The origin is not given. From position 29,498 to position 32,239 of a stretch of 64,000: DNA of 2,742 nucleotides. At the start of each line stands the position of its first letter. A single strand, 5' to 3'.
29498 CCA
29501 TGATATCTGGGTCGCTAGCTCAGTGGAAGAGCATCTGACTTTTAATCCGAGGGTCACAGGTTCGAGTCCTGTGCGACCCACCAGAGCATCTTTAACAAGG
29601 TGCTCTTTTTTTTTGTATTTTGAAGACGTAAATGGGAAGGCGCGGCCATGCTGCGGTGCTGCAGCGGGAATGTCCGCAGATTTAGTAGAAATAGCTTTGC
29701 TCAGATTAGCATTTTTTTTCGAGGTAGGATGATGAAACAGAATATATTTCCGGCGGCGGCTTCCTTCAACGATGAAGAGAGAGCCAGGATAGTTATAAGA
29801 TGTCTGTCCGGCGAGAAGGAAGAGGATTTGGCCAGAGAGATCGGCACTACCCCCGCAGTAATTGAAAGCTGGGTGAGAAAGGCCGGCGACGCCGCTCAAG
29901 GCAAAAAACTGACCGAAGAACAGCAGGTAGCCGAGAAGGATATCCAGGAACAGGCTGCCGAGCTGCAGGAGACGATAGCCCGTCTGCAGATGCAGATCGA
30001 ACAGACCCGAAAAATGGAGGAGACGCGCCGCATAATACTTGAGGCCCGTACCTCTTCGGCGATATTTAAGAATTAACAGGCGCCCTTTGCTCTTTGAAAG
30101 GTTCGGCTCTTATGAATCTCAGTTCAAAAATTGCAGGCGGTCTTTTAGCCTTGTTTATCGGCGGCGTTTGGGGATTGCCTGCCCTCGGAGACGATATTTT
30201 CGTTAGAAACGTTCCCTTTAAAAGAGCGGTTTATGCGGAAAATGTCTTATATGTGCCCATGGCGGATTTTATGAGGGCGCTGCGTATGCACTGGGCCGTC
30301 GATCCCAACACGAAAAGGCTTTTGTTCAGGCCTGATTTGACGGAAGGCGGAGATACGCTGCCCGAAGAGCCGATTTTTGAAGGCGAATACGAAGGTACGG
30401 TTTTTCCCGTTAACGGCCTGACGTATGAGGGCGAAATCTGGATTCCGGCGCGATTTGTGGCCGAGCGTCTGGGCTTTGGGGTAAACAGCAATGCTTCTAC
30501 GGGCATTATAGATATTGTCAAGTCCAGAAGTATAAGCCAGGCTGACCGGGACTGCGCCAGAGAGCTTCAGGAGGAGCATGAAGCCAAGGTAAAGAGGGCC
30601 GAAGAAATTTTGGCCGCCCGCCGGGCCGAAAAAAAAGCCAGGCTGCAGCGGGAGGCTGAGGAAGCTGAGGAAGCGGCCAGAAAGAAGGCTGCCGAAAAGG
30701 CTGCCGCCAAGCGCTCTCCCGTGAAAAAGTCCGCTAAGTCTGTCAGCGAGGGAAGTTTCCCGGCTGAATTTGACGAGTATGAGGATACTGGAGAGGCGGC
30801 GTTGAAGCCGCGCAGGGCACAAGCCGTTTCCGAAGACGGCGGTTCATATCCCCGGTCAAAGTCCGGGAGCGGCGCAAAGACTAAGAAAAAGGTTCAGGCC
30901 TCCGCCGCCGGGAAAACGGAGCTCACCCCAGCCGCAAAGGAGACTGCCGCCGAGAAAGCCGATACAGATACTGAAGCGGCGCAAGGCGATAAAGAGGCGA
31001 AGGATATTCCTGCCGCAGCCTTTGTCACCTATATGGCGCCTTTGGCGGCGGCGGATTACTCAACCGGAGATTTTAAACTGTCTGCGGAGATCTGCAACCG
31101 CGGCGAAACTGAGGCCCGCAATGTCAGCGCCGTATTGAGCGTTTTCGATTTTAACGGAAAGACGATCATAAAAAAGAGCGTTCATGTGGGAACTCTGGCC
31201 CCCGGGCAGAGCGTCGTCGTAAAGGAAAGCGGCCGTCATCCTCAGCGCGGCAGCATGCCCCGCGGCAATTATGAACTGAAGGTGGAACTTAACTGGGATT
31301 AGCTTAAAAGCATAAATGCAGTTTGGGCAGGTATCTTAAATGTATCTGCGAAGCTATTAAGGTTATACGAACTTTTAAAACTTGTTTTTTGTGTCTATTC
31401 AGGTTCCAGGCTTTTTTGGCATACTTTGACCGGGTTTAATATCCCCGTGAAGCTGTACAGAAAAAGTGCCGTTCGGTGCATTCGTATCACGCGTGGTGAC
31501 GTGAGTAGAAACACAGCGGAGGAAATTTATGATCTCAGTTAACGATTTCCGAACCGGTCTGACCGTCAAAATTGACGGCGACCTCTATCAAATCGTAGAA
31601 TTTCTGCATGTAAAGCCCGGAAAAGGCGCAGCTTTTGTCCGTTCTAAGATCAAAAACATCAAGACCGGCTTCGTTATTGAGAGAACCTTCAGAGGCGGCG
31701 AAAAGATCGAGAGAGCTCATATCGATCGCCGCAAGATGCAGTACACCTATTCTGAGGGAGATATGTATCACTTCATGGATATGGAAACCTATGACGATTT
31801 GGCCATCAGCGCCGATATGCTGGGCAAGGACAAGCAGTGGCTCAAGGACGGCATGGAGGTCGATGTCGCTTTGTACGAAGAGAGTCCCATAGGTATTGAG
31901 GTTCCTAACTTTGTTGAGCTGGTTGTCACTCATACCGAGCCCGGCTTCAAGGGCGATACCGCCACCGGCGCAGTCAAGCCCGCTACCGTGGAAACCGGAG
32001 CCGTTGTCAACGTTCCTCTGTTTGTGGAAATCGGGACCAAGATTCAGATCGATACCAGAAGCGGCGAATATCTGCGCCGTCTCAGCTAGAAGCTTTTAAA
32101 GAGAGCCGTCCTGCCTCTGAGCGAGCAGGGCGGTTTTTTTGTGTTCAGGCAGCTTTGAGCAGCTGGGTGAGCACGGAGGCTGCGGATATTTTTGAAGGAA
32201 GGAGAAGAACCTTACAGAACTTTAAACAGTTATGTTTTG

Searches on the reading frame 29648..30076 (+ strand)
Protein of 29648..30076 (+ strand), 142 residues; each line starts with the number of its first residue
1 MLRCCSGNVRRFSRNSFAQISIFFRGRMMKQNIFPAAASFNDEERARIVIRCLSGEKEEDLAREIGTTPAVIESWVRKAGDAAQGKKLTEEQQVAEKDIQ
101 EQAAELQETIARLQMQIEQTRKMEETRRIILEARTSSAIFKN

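Call 54: search_protein_families(library=pfam, proteins=[window:29648-30076:+], max_evalue=0.001)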
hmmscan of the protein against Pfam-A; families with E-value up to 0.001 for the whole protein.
window:29648-30076:+ (142 aa): 1 family
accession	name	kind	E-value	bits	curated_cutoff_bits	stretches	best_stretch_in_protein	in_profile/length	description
PF01527.26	HTH_Tnp_1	-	5e-05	23.9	24.1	1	39-114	6-71/75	Transposase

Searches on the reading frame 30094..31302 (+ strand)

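Call 54: search_protein_families(library=pfam, proteins=[window:30094-31302:+], max_evalue=0.001)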
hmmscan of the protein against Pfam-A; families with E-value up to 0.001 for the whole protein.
window:30094-31302:+ (402 aa): 1 family
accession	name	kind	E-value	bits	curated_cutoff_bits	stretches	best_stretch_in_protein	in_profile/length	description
PF07833.16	Cu_amine_oxidN1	-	1.9e-05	25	24.2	1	45-139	13-106/108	Copper amine oxidase N-terminal domain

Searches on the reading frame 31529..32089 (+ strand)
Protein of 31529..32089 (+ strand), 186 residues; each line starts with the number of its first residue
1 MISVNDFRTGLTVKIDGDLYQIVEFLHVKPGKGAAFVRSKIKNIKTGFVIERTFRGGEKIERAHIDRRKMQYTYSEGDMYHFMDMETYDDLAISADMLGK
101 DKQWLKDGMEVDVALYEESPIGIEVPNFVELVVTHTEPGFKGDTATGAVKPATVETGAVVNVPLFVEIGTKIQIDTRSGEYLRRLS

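Call 54: search_protein_families(library=pfam, proteins=[window:31529-32089:+], max_evalue=0.001)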
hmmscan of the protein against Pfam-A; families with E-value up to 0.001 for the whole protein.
window:31529-32089:+ (186 aa): 3 families
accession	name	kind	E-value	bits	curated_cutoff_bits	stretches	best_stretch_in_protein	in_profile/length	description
PF09285.17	Elong-fact-P_C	-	8.9e-27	93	25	1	129-184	1-56/56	Elongation factor P, C-terminal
PF08207.18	EFP_N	-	1.5e-26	92.6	23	1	3-60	1-58/58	Elongation factor P (EF-P) KOW-like domain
PF01132.26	EFP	-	2.7e-23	82.1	27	1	68-121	1-54/54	Elongation factor P (EF-P) OB domain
